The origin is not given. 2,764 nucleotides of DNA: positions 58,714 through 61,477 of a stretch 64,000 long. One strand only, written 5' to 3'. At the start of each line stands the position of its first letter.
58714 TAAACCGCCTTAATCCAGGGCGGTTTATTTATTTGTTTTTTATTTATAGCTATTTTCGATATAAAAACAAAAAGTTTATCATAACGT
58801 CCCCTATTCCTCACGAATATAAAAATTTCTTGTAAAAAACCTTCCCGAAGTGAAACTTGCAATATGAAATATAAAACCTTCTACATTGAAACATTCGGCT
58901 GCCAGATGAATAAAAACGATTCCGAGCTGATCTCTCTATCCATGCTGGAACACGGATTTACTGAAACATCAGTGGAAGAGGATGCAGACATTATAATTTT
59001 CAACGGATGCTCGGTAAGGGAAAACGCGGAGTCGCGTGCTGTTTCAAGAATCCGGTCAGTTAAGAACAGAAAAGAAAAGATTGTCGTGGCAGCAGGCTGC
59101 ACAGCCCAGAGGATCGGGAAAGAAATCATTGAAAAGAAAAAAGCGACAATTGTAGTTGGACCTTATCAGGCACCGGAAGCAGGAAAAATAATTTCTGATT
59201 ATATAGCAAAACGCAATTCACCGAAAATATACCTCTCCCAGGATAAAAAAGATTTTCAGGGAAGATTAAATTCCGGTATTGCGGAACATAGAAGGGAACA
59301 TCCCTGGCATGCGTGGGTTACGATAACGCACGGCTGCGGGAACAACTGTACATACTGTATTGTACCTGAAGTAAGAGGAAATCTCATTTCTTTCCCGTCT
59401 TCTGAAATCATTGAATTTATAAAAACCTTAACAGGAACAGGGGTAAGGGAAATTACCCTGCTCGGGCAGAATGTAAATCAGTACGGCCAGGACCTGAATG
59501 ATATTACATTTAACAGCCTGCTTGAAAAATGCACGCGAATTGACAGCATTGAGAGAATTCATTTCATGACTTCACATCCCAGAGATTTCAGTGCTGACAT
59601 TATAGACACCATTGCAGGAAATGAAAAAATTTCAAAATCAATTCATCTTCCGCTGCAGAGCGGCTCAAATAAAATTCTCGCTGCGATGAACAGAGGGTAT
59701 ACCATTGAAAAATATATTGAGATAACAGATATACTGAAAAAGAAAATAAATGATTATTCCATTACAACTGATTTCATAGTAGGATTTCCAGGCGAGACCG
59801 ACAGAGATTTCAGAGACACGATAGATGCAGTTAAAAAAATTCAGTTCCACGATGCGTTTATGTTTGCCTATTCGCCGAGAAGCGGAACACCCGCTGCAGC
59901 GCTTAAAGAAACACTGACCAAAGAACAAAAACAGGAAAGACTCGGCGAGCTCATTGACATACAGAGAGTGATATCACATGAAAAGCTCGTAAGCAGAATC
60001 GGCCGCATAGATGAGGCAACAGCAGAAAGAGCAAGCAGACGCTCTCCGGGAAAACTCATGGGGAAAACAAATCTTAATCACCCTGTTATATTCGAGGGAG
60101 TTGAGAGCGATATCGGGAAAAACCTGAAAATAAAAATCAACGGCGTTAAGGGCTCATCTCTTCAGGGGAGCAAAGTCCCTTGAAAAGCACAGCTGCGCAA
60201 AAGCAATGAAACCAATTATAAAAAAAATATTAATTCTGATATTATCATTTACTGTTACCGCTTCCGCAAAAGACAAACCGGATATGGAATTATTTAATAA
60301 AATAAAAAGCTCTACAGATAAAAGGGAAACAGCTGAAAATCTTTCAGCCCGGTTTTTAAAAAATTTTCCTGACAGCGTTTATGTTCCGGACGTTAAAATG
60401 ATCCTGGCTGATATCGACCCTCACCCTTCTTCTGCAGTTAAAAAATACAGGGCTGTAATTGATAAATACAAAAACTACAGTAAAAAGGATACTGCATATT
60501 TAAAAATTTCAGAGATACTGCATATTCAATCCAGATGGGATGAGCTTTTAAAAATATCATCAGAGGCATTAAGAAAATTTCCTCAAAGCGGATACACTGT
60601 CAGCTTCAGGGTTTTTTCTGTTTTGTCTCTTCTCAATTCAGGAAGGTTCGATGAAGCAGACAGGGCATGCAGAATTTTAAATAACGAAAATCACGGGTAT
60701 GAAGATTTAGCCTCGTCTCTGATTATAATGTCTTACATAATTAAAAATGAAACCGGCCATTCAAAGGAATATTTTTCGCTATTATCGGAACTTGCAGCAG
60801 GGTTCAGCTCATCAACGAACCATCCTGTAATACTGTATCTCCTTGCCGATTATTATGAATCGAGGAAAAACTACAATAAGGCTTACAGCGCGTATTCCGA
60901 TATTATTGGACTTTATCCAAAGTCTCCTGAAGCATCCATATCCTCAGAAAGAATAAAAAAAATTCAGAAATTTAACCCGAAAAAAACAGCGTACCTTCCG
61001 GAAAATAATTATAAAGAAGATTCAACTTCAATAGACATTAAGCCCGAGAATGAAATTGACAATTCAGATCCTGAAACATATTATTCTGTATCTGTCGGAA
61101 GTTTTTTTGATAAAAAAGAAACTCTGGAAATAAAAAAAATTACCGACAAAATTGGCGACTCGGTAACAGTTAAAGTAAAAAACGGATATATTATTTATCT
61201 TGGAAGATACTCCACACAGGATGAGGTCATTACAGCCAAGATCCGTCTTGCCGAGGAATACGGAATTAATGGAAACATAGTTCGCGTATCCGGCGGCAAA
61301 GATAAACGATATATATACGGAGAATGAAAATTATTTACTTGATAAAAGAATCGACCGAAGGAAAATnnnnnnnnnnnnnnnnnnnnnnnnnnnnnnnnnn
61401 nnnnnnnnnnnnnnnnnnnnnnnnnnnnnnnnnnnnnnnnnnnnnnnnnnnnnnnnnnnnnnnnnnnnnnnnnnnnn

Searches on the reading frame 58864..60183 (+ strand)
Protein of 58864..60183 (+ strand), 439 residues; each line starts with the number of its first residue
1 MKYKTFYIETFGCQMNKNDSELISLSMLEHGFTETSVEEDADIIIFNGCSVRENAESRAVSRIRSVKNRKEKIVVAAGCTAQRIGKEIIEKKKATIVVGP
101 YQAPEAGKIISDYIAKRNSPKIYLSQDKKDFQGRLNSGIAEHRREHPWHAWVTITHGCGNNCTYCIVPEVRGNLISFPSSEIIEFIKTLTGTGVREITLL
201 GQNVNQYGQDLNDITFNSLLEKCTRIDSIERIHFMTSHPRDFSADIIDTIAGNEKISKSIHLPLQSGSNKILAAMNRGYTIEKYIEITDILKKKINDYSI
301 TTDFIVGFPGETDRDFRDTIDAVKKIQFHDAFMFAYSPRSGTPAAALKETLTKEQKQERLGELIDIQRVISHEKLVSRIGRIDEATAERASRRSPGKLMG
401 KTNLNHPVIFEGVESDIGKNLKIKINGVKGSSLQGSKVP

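Call 47: search_protein_families(library=pfam, proteins=[window:58864-60183:+])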
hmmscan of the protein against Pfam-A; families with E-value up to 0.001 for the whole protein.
window:58864-60183:+ (439 aa): 3 families
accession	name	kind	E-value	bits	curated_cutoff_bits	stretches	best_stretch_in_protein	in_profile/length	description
PF04055.27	Radical_SAM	-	7.9e-28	98.1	29.5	1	153-322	2-165/166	Radical SAM superfamily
PF00919.26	UPF0004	-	9.7e-27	93.3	27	1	6-99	2-98/98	Uncharacterized protein family UPF0004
PF01938.26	TRAM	-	2.7e-07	30.8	21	1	379-437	4-60/61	TRAM domain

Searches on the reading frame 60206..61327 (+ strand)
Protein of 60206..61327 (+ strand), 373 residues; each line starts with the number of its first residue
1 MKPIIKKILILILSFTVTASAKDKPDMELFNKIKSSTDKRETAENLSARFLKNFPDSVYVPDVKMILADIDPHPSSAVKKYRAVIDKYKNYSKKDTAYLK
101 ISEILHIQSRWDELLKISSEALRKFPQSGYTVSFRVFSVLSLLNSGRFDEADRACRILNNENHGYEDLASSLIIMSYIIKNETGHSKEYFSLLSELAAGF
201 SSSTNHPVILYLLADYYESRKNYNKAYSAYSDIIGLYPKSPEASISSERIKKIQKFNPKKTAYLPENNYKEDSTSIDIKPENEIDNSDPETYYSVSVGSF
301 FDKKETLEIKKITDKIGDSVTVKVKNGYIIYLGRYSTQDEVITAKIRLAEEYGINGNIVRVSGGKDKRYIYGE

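Call 17: find_encoding_contigs(protein=window:60206-61327:+, flank=10000, max_places=4)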
Protein window:60206-61327:+ (373 aa): no gene with exactly this product is on record in the collection.
